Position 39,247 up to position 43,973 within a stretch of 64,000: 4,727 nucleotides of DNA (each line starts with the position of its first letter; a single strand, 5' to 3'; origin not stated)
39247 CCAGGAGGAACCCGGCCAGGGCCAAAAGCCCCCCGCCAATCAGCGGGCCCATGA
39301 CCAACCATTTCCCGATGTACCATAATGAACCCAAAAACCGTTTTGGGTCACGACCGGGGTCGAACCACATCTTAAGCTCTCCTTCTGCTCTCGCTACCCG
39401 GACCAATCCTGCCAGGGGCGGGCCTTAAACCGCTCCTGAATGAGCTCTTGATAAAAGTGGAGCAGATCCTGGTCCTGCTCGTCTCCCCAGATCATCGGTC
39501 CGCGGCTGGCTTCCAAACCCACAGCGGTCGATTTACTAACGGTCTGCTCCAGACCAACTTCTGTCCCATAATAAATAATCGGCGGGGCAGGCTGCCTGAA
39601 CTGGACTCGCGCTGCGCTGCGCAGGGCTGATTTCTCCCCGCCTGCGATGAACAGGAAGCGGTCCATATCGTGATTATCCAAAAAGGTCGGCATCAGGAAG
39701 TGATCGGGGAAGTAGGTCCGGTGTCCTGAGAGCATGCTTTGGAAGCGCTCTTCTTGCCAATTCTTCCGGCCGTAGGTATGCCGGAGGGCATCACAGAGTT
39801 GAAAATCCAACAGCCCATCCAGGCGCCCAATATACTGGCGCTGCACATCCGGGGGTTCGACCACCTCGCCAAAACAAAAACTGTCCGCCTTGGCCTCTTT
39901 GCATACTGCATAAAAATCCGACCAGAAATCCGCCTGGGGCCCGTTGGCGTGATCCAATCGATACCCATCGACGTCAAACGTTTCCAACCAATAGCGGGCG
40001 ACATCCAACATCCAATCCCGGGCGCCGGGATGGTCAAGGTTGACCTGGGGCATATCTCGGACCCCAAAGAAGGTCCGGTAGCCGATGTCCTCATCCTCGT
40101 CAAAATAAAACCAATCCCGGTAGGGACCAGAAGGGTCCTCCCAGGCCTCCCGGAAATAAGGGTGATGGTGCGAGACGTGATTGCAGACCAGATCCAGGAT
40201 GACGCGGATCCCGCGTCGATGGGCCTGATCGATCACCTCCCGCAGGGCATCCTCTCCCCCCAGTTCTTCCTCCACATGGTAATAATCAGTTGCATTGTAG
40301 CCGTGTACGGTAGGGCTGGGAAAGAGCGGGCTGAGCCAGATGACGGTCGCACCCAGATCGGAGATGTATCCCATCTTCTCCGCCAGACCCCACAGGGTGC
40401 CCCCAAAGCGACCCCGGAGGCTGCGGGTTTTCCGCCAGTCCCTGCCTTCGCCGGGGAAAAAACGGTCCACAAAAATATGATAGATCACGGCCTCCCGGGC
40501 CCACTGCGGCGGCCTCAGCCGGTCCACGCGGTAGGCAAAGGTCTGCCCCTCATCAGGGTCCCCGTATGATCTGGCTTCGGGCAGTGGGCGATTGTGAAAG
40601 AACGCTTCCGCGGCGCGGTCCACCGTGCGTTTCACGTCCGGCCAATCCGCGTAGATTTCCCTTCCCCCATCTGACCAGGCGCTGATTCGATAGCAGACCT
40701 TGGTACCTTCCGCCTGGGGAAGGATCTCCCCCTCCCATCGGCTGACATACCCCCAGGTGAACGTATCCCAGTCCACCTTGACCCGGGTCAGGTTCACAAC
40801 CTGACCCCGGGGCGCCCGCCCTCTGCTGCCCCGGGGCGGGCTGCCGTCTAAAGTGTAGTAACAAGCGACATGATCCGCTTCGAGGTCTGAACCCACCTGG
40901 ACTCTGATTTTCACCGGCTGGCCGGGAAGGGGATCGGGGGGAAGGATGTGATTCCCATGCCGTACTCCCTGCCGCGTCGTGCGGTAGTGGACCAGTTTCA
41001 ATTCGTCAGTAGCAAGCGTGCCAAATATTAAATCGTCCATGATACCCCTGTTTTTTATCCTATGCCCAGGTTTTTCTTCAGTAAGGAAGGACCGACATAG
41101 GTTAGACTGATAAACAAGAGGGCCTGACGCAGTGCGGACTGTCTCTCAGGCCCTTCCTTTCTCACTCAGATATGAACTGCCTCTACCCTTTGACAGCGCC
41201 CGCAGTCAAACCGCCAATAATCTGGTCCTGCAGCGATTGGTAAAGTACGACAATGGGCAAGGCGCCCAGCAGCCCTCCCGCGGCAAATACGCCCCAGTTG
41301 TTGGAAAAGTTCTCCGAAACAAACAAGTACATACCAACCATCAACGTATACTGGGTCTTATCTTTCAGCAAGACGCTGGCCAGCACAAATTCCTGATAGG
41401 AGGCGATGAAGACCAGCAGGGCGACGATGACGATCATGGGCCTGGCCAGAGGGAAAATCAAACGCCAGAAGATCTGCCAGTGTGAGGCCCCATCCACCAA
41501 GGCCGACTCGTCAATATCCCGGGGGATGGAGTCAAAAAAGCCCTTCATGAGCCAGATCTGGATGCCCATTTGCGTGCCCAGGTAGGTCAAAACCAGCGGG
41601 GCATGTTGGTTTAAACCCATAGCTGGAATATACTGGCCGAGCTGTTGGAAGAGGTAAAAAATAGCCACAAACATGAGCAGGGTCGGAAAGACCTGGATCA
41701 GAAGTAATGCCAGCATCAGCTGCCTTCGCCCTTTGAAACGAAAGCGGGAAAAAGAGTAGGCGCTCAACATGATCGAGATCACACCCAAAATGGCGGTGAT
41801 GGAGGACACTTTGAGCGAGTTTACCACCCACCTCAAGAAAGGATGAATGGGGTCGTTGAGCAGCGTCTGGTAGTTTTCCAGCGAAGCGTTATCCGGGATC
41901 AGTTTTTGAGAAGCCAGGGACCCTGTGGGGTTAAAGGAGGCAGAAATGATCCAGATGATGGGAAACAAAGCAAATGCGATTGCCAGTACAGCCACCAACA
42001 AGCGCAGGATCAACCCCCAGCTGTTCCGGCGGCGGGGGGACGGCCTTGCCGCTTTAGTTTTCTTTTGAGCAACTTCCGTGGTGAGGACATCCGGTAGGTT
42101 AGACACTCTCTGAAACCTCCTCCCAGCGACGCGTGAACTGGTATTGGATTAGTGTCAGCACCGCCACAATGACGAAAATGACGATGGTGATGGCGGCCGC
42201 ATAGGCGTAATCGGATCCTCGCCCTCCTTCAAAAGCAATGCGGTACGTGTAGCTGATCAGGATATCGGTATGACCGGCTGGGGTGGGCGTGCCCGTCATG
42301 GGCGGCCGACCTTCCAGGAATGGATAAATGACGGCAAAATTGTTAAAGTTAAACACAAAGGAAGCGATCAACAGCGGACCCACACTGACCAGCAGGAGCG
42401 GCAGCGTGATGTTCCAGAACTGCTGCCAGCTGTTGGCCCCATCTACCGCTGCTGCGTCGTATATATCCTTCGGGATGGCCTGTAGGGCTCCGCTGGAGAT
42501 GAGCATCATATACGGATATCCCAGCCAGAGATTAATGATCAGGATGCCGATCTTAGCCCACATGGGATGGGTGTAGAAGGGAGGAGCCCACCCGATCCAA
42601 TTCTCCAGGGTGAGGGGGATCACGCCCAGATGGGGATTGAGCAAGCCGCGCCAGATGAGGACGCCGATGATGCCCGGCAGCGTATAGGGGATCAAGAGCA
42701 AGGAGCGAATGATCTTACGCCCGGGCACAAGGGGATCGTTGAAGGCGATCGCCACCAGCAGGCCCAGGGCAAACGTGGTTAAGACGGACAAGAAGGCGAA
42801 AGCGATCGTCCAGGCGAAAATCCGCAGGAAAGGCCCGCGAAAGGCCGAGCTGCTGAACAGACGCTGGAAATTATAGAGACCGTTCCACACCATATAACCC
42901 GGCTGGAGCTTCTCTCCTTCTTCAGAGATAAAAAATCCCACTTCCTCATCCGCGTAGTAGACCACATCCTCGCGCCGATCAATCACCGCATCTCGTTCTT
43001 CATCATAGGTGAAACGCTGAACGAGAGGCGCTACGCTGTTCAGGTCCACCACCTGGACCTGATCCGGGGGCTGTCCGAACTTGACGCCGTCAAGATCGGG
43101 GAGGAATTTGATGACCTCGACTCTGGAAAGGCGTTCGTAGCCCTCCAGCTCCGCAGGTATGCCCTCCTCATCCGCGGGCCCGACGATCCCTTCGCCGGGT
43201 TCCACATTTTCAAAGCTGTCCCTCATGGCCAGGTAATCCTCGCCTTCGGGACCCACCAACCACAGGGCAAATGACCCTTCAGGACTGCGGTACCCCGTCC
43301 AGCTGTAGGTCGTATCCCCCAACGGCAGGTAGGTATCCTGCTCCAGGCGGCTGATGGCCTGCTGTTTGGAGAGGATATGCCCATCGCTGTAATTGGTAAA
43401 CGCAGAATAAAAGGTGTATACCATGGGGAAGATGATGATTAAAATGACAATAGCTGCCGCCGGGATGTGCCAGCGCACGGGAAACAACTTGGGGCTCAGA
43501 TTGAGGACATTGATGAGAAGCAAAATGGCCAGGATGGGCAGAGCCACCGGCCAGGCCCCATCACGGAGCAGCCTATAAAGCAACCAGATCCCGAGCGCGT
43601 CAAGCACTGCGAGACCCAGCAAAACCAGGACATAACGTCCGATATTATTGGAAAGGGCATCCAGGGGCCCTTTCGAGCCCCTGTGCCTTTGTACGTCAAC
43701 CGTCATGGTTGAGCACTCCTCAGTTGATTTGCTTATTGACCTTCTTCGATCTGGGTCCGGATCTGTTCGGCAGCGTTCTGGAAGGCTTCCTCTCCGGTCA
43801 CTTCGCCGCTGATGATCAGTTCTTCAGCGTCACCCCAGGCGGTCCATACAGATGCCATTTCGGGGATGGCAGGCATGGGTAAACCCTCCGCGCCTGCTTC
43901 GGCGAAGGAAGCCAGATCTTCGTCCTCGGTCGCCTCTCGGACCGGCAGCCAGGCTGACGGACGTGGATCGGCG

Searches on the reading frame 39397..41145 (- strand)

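Call 75: search_protein_families(library=pfam, proteins=[window:39397-41145:-], max_evalue=1e-8)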
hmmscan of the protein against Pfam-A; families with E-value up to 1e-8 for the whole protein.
window:39397-41145:- (583 aa): 1 family
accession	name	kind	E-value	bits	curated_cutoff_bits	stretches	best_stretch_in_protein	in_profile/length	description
PF00128.31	Alpha-amylase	-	8.9e-57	193.7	22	1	224-557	2-394/446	Alpha amylase, catalytic domain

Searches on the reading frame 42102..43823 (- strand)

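Call 75: search_protein_families(library=pfam, proteins=[window:42102-43823:-], max_evalue=1e-8)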
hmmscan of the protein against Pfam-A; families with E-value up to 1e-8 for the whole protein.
window:42102-43823:- (574 aa): 2 families
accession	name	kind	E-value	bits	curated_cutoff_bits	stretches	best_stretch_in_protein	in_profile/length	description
PF00528.27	BPD_transp_1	-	2.8e-18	66.7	26.4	1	352-567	3-182/184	Binding-protein-dependent transport system inner membrane component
PF16296.10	TM_PBP2_N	-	5.9e-13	49.1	31.4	1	127-197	4-78/83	N-terminal of TM subunit in PBP-dependent ABC transporters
